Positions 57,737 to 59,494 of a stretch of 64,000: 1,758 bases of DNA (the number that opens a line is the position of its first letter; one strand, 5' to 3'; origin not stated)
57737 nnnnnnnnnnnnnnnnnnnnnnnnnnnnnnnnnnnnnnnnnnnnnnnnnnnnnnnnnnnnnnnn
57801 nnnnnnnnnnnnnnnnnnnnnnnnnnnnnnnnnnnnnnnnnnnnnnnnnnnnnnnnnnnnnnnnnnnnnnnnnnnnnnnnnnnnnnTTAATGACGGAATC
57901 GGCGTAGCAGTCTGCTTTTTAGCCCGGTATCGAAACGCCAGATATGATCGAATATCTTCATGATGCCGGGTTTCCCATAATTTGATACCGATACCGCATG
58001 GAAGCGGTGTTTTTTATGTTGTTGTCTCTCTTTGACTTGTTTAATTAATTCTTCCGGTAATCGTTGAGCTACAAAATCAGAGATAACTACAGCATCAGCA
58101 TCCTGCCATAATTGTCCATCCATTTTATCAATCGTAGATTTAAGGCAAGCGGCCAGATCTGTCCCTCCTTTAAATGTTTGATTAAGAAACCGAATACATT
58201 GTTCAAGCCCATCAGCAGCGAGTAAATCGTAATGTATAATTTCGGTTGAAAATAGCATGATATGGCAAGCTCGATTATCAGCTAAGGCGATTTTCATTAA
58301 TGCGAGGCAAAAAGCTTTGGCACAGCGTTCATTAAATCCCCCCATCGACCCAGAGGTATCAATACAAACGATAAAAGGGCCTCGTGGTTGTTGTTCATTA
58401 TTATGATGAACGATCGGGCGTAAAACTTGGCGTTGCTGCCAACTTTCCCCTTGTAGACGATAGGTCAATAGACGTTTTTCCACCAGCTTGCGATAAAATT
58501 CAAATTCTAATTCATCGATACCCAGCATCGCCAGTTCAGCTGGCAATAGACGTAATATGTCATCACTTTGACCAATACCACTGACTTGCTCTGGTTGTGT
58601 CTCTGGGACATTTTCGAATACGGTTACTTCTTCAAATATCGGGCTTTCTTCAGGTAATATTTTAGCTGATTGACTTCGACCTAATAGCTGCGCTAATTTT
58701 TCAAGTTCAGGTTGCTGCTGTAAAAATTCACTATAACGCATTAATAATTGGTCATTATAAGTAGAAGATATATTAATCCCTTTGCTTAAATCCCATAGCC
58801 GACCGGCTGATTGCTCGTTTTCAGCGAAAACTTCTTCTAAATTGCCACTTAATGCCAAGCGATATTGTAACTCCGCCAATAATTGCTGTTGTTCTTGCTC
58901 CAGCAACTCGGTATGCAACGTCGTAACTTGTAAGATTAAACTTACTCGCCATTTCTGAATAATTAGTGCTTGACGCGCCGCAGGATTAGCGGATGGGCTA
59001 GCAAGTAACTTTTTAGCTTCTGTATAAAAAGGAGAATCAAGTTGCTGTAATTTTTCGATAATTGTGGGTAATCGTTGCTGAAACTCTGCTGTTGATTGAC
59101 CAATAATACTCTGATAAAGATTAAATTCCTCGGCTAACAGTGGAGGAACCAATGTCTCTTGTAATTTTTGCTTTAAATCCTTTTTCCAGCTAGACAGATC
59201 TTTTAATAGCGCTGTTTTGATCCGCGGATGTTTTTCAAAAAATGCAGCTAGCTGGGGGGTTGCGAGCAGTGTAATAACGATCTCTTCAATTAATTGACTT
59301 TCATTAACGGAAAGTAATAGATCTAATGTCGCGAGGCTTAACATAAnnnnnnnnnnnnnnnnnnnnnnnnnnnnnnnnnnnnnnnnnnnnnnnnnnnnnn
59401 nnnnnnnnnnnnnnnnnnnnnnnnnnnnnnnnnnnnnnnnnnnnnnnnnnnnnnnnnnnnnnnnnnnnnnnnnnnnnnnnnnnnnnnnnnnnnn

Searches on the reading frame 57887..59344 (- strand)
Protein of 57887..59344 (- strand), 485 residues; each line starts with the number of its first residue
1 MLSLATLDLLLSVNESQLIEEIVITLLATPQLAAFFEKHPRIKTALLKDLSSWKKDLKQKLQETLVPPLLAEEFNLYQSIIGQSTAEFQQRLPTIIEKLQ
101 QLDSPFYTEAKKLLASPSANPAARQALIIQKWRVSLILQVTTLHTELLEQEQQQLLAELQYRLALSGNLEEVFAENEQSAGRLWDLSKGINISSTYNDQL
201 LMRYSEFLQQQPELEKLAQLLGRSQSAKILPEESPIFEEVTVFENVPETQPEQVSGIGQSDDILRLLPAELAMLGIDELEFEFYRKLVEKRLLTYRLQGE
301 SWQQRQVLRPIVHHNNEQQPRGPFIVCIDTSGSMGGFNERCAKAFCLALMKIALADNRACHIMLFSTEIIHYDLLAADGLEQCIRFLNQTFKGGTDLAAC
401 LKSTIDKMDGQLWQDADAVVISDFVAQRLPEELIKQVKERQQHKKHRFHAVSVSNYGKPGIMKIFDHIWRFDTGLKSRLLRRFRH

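Call 49: search_protein_families(library=ncbifam, proteins=[window:57887-59344:-], max_evalue=0.00001)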
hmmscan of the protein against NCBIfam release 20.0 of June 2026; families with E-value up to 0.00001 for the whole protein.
window:57887-59344:- (485 aa): 1 family
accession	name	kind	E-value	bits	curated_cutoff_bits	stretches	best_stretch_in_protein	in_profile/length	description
NF008230.0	PRK10997.1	equivalog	1.3e-223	743.6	500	1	1-485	1-487/487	ATPase RavA stimulator ViaA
